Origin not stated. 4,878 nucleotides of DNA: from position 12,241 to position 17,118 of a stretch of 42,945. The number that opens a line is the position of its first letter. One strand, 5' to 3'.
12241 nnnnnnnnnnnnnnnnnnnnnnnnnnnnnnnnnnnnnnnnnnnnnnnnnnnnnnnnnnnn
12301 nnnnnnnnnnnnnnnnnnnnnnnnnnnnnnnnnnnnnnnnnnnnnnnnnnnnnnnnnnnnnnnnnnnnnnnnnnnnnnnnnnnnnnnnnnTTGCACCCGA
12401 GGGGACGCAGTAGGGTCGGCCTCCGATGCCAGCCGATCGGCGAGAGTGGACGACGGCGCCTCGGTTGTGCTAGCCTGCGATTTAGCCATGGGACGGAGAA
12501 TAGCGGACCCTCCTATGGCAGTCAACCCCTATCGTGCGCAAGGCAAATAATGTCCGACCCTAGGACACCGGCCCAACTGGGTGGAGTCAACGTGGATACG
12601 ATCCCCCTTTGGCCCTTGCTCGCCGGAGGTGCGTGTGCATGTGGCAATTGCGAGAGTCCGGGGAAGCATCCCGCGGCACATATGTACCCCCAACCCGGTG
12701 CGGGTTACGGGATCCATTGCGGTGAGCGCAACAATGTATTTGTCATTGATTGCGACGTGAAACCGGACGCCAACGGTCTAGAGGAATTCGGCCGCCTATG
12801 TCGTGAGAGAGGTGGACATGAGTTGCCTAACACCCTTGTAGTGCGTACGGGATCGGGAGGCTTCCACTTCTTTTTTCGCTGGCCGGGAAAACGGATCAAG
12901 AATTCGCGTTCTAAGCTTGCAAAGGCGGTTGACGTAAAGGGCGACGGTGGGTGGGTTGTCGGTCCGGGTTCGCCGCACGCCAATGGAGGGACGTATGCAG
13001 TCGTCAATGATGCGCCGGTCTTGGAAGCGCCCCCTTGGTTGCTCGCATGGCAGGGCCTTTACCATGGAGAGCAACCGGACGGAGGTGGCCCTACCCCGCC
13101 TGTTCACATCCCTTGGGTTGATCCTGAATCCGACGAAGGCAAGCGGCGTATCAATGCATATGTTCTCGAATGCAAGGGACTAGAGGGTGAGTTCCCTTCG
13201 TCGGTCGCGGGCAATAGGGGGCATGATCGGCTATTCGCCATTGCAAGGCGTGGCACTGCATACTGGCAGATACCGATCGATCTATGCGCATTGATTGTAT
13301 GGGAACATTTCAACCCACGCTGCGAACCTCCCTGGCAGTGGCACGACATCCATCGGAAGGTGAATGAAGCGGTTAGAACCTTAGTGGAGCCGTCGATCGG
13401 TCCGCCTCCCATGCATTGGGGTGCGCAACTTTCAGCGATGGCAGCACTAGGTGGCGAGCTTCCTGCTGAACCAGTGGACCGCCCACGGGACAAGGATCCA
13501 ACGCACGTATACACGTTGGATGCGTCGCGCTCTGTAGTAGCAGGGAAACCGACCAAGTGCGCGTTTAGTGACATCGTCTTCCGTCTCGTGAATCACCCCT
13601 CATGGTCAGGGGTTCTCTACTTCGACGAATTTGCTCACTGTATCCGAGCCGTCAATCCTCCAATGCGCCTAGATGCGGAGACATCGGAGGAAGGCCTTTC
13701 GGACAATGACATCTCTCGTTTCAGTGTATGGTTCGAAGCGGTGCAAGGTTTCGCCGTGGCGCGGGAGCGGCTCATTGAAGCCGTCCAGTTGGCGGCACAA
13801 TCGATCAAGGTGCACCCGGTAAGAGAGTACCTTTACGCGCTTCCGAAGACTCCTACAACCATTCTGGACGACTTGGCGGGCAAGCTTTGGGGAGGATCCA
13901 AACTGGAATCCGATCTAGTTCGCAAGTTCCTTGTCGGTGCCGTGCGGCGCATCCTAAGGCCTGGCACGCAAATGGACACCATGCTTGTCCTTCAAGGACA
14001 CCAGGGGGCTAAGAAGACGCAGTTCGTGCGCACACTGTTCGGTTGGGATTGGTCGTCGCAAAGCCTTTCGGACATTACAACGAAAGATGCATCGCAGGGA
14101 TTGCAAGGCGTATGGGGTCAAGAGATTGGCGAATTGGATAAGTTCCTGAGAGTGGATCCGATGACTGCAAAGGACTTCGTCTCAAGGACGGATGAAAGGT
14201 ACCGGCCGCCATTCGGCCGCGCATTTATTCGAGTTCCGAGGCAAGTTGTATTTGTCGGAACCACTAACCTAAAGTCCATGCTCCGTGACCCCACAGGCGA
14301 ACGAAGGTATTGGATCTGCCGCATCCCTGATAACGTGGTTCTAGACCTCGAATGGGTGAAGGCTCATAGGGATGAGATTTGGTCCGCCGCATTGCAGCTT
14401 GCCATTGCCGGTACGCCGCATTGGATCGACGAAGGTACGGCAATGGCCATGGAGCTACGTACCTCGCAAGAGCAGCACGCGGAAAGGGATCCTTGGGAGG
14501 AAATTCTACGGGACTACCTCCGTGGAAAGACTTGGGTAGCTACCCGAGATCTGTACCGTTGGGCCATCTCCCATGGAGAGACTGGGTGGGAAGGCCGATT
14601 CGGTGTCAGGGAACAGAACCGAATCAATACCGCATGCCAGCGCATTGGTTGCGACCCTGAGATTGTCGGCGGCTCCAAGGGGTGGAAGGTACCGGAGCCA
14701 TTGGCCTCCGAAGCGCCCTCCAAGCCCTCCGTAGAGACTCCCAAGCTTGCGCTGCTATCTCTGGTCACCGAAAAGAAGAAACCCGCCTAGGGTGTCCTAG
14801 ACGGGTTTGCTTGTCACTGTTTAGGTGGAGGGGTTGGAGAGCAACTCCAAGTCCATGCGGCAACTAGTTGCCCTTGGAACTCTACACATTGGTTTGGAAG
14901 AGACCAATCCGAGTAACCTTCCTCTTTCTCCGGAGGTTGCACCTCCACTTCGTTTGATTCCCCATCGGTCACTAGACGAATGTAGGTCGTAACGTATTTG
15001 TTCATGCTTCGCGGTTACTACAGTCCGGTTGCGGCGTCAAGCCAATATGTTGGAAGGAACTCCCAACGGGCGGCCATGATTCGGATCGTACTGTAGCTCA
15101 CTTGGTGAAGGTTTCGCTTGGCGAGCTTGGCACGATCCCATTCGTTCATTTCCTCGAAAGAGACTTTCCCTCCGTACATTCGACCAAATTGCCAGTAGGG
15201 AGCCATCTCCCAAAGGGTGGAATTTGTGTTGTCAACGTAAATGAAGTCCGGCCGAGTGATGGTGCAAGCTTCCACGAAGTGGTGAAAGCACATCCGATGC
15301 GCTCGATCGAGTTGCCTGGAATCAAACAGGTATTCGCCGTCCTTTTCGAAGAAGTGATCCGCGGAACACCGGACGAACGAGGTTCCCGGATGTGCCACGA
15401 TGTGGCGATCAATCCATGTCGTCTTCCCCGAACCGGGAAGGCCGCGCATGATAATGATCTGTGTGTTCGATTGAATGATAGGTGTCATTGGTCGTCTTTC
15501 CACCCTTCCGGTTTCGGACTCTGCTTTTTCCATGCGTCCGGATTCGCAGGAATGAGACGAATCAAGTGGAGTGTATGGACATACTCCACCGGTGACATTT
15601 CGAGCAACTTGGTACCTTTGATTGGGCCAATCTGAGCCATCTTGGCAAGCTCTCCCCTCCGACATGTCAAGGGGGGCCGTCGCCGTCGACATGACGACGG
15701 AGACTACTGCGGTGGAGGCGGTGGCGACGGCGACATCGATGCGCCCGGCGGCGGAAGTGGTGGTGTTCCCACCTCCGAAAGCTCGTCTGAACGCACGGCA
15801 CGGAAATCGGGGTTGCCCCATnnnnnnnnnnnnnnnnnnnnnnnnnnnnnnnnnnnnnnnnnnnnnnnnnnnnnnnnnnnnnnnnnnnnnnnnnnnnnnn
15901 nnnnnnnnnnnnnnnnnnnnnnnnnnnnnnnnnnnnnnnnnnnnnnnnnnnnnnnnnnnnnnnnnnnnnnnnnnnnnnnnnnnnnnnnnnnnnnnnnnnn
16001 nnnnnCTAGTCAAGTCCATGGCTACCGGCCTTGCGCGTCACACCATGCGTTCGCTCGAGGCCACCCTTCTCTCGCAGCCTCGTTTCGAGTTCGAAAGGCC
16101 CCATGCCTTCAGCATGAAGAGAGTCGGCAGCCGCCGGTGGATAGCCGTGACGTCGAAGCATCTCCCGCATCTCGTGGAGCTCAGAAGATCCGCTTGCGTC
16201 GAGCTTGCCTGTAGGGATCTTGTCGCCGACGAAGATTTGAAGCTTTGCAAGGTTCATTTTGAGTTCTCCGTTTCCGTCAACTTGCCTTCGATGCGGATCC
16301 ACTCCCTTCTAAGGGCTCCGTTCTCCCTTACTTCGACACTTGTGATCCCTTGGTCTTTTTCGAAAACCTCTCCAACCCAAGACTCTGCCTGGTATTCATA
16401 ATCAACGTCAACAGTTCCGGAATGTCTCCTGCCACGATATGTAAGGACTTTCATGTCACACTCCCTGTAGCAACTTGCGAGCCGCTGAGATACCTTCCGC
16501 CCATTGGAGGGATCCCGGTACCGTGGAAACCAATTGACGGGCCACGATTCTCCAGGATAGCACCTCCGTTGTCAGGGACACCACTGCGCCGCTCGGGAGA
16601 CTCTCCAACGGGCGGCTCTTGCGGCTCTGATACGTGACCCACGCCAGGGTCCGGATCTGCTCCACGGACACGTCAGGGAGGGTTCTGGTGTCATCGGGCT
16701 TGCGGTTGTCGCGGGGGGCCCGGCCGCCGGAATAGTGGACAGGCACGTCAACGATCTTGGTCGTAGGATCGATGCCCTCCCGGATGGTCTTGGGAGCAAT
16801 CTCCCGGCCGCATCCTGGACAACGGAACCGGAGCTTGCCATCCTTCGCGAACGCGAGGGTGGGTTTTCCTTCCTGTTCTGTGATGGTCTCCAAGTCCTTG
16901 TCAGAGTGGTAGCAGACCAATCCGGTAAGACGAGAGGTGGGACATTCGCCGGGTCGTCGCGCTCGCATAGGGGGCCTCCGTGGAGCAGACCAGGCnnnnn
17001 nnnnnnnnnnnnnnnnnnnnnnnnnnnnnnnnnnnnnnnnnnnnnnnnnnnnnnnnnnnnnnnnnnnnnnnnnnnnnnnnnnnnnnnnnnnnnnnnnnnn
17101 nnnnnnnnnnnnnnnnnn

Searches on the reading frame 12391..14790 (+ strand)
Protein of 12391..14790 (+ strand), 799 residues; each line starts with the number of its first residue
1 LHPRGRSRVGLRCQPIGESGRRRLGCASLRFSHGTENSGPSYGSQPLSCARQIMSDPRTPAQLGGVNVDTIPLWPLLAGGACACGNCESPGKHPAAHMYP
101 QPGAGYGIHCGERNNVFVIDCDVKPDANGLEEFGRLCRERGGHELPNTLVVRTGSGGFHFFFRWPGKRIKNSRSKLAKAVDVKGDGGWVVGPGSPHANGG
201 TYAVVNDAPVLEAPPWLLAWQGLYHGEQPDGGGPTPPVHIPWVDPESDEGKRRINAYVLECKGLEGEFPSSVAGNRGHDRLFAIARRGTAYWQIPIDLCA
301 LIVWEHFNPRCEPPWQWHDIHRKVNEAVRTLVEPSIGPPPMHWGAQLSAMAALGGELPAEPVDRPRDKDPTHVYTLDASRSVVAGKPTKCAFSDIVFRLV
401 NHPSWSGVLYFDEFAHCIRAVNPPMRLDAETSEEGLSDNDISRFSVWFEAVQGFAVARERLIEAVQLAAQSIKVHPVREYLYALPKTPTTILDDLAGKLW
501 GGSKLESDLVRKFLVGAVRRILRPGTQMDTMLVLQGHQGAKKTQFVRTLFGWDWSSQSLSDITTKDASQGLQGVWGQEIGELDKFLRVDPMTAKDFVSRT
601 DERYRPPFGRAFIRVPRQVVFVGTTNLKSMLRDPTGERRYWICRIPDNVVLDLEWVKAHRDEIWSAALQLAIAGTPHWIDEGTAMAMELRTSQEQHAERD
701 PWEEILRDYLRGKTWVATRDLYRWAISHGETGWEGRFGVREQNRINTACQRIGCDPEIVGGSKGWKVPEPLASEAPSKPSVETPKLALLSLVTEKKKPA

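Call 8: search_protein_families(library=pfam, proteins=[window:12391-14790:+], max_evalue=0.01)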
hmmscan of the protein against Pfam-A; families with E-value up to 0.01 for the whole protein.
window:12391-14790:+ (799 aa): 2 families
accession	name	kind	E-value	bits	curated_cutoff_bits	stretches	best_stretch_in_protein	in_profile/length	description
PF05272.17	VapE-like_dom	-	2.6e-56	190.9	25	1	503-695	25-214/217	Virulence-associated protein E-like domain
PF09250.16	Prim-Pol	-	2.4e-26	93.5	22.8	1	100-216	43-158/158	Bifunctional DNA primase/polymerase, N-terminal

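Call 17: search_protein_families(library=phrogs, proteins=[window:12391-14790:+], max_evalue=0.01)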
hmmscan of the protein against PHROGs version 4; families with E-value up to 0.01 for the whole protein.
window:12391-14790:+ (799 aa): 12 families
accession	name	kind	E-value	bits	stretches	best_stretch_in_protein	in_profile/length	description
phrog_256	-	DNA, RNA and nucleotide metabolism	3.4e-67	228.6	1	399-715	391-706/798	DNA helicase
phrog_1313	-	DNA, RNA and nucleotide metabolism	3.1e-63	215.6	1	399-714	162-482/568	DNA helicase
phrog_15962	-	DNA, RNA and nucleotide metabolism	1.3e-44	153.7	1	402-711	417-735/835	DNA primase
phrog_36873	-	DNA, RNA and nucleotide metabolism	9.1e-42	143.8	1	465-721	482-735/1082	DNA helicase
phrog_2249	-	DNA, RNA and nucleotide metabolism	1.5e-34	120.8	1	468-714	469-715/802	DNA primase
phrog_1156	-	DNA, RNA and nucleotide metabolism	4.6e-23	82.7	2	102-212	63-173/855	DNA primase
phrog_16593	-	DNA, RNA and nucleotide metabolism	3e-17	63.3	1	458-655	485-686/823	DNA primase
phrog_906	-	DNA, RNA and nucleotide metabolism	1.1e-10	42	1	104-219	112-241/872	DNA polymerase/primase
phrog_5852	-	DNA, RNA and nucleotide metabolism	3.7e-10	40.5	1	102-216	134-240/242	DNA polymerase/primase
phrog_3022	-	DNA, RNA and nucleotide metabolism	1.7e-09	37.7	1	98-219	68-178/788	DNA primase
phrog_695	-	DNA, RNA and nucleotide metabolism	1e-06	28.9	1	111-216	64-172/704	DNA polymerase/primase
phrog_4630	-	DNA, RNA and nucleotide metabolism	0.0003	20.6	1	509-641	221-361/581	DNA primase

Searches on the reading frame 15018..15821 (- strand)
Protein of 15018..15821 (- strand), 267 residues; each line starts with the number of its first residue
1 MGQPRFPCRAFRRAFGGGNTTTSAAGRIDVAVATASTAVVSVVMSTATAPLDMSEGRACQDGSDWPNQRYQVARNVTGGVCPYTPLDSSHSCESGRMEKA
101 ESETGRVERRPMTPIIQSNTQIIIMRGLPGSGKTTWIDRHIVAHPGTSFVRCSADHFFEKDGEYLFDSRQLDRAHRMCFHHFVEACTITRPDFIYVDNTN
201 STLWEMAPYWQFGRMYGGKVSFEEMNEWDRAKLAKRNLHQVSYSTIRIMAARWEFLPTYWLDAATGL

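Call 8: search_protein_families(library=pfam, proteins=[window:15018-15821:-], max_evalue=0.01)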
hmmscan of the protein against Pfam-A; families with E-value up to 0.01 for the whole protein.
window:15018-15821:- (267 aa): 1 family
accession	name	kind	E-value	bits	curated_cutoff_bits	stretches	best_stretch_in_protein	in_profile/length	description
PF13671.12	AAA_33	-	6e-11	43.3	27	1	123-222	2-101/143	AAA domain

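Call 17: search_protein_families(library=phrogs, proteins=[window:15018-15821:-], max_evalue=0.01)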
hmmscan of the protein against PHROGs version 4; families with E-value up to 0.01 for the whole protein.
window:15018-15821:- (267 aa): 6 families
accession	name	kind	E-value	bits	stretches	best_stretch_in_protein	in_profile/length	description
phrog_2071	-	other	1.2e-17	65.7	1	116-253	12-141/282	ATPase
phrog_505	-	other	1.1e-06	29.3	1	120-253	2-140/295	polynucleotide kinase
phrog_4581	-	head and packaging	0.00086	19.8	1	117-141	121-145/395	terminase small subunit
phrog_6931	-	unknown function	0.0028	17.9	1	112-202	177-270/343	-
phrog_800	-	head and packaging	0.0055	16.3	1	112-158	23-74/511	terminase small subunit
phrog_8238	-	DNA, RNA and nucleotide metabolism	0.0077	15.4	1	121-221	3-104/737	RNA ligase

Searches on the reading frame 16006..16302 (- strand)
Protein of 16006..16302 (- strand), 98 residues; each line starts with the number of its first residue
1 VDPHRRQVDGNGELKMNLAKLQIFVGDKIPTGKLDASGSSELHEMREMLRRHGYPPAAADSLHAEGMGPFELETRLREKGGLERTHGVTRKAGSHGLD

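Call 17: search_protein_families(library=phrogs, proteins=[window:16006-16302:-], max_evalue=0.01)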
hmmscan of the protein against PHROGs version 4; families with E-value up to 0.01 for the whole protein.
window:16006-16302:- (98 aa): 0 families

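Call 43: search_protein_families(library=pfam, proteins=[window:16006-16302:-], max_evalue=1)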
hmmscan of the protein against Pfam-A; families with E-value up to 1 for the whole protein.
window:16006-16302:- (98 aa): 2 families
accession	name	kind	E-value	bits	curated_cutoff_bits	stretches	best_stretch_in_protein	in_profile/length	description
PF21982.2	RecX_HTH1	-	0.001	19.4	26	1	43-60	17-34/40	RecX, first three-helix domain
PF01726.22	LexA_DNA_bind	-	0.097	12.9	23.7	1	45-90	15-64/65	LexA DNA binding domain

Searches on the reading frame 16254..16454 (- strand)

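Call 17: search_protein_families(library=phrogs, proteins=[window:16254-16454:-], max_evalue=0.01)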
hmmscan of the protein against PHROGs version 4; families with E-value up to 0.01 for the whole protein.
window:16254-16454:- (66 aa): 0 families

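Call 43: search_protein_families(library=pfam, proteins=[window:16254-16454:-], max_evalue=1)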
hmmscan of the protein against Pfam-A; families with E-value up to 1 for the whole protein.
window:16254-16454:- (66 aa): 1 family
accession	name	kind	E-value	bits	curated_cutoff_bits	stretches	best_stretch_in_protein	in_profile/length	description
PF22569.1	DCD_C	-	0.19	11.5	22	1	2-27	40-67/192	2'-deoxycytidine 5'-triphosphate deaminase (DCD), C-terminal domain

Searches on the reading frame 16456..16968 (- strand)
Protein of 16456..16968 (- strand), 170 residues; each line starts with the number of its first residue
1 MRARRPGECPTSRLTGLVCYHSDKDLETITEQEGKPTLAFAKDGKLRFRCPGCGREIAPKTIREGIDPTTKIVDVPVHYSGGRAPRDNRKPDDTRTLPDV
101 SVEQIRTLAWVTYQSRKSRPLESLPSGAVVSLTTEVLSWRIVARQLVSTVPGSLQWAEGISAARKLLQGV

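Call 8: search_protein_families(library=pfam, proteins=[window:16456-16968:-], max_evalue=0.01)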
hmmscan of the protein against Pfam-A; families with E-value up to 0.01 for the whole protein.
window:16456-16968:- (170 aa): 0 families

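Call 17: search_protein_families(library=phrogs, proteins=[window:16456-16968:-], max_evalue=0.01)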
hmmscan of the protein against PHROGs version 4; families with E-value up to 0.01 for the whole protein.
window:16456-16968:- (170 aa): 0 families

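Call 43: search_protein_families(library=pfam, proteins=[window:16456-16968:-], max_evalue=1)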
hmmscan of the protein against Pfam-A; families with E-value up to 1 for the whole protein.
window:16456-16968:- (170 aa): 1 family
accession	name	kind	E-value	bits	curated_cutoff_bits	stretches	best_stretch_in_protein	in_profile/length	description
PF23548.1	Zn_ribbon_FGT1_2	-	0.071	13.2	27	1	47-58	20-31/35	FORGETTER1 second zinc ribbon domain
